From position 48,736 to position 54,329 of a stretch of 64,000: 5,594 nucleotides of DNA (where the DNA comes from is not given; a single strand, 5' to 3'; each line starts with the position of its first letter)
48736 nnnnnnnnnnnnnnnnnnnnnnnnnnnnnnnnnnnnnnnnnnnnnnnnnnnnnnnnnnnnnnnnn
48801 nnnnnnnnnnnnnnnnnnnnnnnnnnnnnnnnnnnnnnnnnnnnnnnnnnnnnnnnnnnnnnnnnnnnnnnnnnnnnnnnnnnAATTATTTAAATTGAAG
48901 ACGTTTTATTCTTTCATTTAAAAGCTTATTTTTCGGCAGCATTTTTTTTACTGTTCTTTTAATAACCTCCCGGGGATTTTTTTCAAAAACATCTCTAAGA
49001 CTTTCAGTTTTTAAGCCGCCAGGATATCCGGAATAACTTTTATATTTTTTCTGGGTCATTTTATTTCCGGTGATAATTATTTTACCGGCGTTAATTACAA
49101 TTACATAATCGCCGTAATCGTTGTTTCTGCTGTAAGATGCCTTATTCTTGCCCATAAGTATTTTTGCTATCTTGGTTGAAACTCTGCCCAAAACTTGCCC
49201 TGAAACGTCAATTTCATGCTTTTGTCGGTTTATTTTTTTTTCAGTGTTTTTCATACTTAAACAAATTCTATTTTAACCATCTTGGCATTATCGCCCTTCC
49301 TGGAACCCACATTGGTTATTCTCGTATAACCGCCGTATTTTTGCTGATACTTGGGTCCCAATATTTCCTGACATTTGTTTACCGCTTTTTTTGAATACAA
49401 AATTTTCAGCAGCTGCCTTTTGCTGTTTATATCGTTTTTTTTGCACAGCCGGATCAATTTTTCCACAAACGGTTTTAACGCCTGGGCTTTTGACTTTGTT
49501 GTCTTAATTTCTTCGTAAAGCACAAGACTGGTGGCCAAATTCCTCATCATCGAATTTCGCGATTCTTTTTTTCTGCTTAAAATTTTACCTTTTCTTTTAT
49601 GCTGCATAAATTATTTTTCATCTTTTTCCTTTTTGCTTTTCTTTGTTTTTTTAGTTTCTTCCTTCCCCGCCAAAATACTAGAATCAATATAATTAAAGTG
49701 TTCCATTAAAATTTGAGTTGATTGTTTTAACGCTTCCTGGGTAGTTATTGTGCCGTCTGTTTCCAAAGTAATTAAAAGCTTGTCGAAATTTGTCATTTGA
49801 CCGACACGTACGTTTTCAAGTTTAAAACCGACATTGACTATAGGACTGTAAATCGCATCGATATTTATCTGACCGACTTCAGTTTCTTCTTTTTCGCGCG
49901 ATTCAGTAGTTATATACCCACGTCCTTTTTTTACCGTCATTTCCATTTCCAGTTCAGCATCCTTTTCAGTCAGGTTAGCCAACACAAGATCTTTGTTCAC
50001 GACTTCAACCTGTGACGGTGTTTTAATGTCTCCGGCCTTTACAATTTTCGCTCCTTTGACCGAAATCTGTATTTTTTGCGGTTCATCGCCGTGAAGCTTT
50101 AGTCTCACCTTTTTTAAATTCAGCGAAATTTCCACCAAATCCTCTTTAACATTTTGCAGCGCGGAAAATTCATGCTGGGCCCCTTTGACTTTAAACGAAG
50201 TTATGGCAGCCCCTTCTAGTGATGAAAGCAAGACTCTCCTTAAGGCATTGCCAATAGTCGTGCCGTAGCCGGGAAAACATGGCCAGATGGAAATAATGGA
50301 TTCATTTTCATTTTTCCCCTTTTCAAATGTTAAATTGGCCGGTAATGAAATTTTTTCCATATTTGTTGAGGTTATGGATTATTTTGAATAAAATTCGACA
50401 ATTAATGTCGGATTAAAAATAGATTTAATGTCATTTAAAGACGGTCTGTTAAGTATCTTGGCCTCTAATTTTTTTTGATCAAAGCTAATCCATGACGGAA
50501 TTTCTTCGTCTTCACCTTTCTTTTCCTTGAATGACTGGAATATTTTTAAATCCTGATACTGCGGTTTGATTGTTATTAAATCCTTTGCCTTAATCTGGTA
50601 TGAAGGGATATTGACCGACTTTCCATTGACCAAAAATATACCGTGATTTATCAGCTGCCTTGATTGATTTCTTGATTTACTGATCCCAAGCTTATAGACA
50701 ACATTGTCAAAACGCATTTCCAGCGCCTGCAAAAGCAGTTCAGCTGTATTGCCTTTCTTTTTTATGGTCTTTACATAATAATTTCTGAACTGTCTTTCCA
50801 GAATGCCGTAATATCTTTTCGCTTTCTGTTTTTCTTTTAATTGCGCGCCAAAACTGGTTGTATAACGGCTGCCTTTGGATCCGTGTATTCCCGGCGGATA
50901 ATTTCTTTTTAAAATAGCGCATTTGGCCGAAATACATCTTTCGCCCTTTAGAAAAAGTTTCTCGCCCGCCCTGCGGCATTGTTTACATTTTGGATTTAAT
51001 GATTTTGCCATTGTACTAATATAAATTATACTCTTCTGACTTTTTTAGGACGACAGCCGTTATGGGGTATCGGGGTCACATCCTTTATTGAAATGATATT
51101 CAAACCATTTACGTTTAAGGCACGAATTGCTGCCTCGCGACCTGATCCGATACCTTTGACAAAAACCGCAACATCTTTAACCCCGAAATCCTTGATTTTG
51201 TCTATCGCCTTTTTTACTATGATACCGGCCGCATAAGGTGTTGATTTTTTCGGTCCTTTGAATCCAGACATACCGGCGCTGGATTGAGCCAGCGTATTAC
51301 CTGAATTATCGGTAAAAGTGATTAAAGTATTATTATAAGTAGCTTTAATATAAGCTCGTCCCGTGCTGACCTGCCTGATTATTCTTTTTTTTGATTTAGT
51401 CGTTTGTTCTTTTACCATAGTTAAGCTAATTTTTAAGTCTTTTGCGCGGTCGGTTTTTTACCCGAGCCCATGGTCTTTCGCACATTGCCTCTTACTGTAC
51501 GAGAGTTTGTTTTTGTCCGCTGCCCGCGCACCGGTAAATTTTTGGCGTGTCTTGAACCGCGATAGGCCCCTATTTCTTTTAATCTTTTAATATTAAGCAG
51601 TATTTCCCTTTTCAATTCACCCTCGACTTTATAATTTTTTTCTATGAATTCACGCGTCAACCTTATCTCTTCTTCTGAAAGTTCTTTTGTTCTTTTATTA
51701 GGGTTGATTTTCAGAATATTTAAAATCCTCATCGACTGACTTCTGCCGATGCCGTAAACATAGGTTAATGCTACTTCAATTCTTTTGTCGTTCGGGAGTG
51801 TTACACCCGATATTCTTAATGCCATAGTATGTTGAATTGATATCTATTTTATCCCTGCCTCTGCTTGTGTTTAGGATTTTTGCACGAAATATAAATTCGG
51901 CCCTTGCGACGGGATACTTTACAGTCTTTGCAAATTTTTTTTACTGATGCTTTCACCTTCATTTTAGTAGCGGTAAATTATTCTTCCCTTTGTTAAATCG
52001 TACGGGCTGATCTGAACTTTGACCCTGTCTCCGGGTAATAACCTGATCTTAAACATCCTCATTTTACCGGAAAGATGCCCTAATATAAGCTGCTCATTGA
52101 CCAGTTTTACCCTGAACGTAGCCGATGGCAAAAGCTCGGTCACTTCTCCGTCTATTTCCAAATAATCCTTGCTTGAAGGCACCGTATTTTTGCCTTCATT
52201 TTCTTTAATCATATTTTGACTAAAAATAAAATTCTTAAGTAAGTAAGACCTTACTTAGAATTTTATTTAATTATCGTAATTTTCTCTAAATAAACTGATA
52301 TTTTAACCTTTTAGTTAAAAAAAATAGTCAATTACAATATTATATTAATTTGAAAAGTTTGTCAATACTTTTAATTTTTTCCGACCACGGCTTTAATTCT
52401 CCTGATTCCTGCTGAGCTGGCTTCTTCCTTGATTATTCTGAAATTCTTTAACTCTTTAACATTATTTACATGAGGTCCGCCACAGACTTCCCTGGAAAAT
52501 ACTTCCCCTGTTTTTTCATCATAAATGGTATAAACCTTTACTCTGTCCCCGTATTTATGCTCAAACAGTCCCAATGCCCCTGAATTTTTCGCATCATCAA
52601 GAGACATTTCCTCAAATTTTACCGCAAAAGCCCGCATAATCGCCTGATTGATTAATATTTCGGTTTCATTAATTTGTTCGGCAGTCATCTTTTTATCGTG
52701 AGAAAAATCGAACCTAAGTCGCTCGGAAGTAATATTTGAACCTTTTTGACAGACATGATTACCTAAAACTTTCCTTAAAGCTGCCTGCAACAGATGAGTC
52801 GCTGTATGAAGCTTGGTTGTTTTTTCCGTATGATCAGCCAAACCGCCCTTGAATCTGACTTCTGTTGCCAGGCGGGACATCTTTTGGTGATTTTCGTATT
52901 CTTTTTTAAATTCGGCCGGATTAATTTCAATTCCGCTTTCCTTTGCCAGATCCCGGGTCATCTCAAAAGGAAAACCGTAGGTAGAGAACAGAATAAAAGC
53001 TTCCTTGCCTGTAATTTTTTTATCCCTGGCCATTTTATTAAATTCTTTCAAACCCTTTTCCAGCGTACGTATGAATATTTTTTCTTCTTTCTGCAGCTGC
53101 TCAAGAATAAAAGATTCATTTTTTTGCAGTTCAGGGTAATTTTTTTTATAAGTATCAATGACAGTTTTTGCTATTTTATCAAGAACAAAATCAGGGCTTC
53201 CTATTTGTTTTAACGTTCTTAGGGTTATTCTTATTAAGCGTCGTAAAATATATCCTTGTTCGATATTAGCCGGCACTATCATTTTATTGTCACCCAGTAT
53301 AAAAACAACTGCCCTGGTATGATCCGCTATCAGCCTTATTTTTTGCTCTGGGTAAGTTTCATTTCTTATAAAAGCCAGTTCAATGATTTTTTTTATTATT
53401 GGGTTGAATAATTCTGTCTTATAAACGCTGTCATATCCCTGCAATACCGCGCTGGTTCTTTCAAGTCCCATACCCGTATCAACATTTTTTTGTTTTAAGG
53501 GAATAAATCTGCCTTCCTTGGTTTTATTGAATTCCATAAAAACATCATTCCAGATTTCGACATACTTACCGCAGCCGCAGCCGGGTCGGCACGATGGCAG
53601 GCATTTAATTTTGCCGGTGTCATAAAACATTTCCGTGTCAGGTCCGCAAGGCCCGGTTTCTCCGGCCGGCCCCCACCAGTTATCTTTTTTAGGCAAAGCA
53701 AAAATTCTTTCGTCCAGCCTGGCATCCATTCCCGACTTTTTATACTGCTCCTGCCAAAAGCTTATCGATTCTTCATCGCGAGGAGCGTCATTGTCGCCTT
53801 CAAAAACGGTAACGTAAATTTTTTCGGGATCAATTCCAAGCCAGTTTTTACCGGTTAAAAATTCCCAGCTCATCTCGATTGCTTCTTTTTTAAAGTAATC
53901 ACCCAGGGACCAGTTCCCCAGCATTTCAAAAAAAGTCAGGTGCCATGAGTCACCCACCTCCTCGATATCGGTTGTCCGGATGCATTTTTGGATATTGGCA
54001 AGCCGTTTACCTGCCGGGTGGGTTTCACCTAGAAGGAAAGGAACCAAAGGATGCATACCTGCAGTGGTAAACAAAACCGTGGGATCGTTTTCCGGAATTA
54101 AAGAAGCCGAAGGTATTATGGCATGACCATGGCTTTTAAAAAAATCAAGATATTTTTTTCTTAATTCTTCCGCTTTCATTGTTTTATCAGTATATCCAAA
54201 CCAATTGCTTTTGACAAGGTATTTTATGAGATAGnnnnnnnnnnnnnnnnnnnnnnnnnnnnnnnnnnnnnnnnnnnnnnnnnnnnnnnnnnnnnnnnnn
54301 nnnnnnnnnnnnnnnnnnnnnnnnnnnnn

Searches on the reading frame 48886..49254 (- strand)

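Call 17: search_protein_families(library=pfam, proteins=[window:48886-49254:-])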
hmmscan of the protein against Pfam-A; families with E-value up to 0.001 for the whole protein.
window:48886-49254:- (122 aa): 1 family
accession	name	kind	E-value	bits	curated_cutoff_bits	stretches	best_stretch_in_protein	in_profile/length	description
PF00572.24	Ribosomal_L13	-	2e-40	138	23.8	1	10-120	1-111/119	Ribosomal protein L13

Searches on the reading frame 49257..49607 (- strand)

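Call 17: search_protein_families(library=pfam, proteins=[window:49257-49607:-])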
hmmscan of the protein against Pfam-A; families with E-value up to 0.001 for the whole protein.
window:49257-49607:- (116 aa): 1 family
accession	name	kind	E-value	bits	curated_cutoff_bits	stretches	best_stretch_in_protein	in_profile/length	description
PF01196.24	Ribosomal_L17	-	5.4e-31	107.8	27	1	20-116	1-97/97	Ribosomal protein L17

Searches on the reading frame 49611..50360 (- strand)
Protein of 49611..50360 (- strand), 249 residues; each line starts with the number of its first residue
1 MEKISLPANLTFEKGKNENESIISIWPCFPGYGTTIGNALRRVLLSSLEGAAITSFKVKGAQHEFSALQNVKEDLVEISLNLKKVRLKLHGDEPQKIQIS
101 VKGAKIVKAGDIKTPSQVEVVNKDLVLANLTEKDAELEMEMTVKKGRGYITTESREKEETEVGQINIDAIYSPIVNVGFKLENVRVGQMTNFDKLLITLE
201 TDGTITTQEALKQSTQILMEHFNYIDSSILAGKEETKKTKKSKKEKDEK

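Call 17: search_protein_families(library=pfam, proteins=[window:49611-50360:-])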
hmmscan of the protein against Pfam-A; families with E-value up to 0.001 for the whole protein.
window:49611-50360:- (249 aa): 2 families
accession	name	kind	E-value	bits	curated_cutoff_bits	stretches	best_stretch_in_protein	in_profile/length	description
PF01000.31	RNA_pol_A_bac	-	1.8e-29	102.8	33.9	1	58-172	3-119/119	RNA polymerase Rpb3/RpoA insert domain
PF01193.29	RNA_pol_L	-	4.3e-20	71.7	24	1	27-222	2-74/74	RNA polymerase Rpb3/Rpb11 dimerisation domain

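Call 64: find_homologous_proteins(query=window:49611-50357:-, max_evalue=1e-10)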
Query window:49611-50357:- (248 aa): 7994 proteins with E <= 1e-10 among 8000 candidates; the best 120 are listed.
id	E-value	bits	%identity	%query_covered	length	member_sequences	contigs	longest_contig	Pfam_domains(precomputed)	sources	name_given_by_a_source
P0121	8.5e-152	521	100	100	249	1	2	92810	PF01000.32,PF01193.30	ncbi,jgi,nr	ncbi:DNA-directed RNA polymerase subunit alpha [Candidatus Parcubacteria bacterium]|nr:MAG: DNA-dire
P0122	1.3e-109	383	77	91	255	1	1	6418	PF01000.32,PF01193.30,PF13656.12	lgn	-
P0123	1.2e-100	354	69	91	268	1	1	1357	PF01000.32,PF01193.30,PF13656.12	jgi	-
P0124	2.4e-100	353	68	91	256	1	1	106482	PF01000.32,PF01193.30,PF13656.12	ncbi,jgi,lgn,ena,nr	ncbi:DNA-directed RNA polymerase subunit alpha [Patescibacteria group bacterium]|nr:DNA-directed RNA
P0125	3.5e-100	352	65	99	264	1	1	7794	PF01000.32,PF01193.30,PF13656.12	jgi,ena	-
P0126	2.4e-96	340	69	90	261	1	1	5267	PF01000.32,PF01193.30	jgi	-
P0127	5.8e-93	329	63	100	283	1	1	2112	PF01000.32,PF01193.30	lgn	-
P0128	1.2e-91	324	62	94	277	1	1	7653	PF01000.32,PF01193.30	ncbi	-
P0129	3.6e-90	320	63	90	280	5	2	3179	PF01000.32,PF01193.30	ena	-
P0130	4.1e-89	316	63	90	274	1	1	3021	PF01000.32,PF01193.30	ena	-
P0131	4.2e-89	316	63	90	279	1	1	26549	PF01000.32,PF01193.30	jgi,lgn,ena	-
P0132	2.4e-88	314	62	90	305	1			PF01000.32,PF01193.30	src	-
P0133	2.4e-88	314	64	83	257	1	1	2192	PF01000.32,PF01193.30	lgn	-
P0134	2.6e-88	314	59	92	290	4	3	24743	PF01000.32,PF01193.30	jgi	-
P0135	3.5e-88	313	63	90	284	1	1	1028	PF01000.32,PF01193.30,PF13656.12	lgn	-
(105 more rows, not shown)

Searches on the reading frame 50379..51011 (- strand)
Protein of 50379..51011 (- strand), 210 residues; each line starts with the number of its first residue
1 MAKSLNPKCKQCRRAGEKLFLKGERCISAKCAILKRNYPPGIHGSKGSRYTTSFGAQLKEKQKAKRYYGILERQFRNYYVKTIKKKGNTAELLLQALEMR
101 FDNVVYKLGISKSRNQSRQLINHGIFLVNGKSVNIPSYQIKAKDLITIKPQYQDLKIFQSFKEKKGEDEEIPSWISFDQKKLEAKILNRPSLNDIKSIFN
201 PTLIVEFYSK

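Call 17: search_protein_families(library=pfam, proteins=[window:50379-51011:-])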
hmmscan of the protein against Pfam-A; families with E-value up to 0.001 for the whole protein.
window:50379-51011:- (210 aa): 3 families
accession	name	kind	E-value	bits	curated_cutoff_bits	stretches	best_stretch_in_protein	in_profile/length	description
PF00163.24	Ribosomal_S4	-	3.6e-27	95.3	23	1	6-98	4-95/95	Ribosomal protein S4/S9 N-terminal domain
PF01479.30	S4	-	1e-16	60.8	22.8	1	99-146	1-48/48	S4 domain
PF22421.1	SYY_C-terminal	-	0.00085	19.6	27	0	103-146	23-66/83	Tyrosine--tRNA ligase SYY-like C-terminal domain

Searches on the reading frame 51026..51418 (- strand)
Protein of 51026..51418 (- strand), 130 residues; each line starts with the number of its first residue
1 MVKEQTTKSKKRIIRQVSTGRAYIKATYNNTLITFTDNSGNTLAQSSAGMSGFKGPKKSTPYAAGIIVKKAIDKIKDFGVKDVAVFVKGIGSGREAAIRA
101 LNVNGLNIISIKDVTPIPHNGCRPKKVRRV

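Call 17: search_protein_families(library=pfam, proteins=[window:51026-51418:-])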
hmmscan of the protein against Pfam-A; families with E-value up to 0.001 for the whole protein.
window:51026-51418:- (130 aa): 1 family
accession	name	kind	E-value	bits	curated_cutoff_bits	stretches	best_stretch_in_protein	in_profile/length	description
PF00411.24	Ribosomal_S11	-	2.4e-39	134.6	25.1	1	20-129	1-110/110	Ribosomal protein S11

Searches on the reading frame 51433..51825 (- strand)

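Call 17: search_protein_families(library=pfam, proteins=[window:51433-51825:-])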
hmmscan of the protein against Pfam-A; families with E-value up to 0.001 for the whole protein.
window:51433-51825:- (130 aa): 1 family
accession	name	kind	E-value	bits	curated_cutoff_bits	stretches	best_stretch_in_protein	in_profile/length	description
PF00416.27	Ribosomal_S13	-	9.2e-30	104.1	31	1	4-110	1-128/128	Ribosomal protein S13/S18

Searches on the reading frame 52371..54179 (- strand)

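Call 17: search_protein_families(library=pfam, proteins=[window:52371-54179:-])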
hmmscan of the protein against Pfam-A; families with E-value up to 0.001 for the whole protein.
window:52371-54179:- (602 aa): 2 families
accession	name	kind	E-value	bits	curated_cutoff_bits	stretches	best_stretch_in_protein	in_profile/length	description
PF01411.24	tRNA-synt_2c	-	2.2e-131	439.6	30.3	1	5-462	1-453/552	tRNA synthetases class II (A)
PF07973.19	tRNA_SAD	-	1.1e-12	48.2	24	1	547-595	1-43/44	Threonyl and Alanyl tRNA synthetase second additional domain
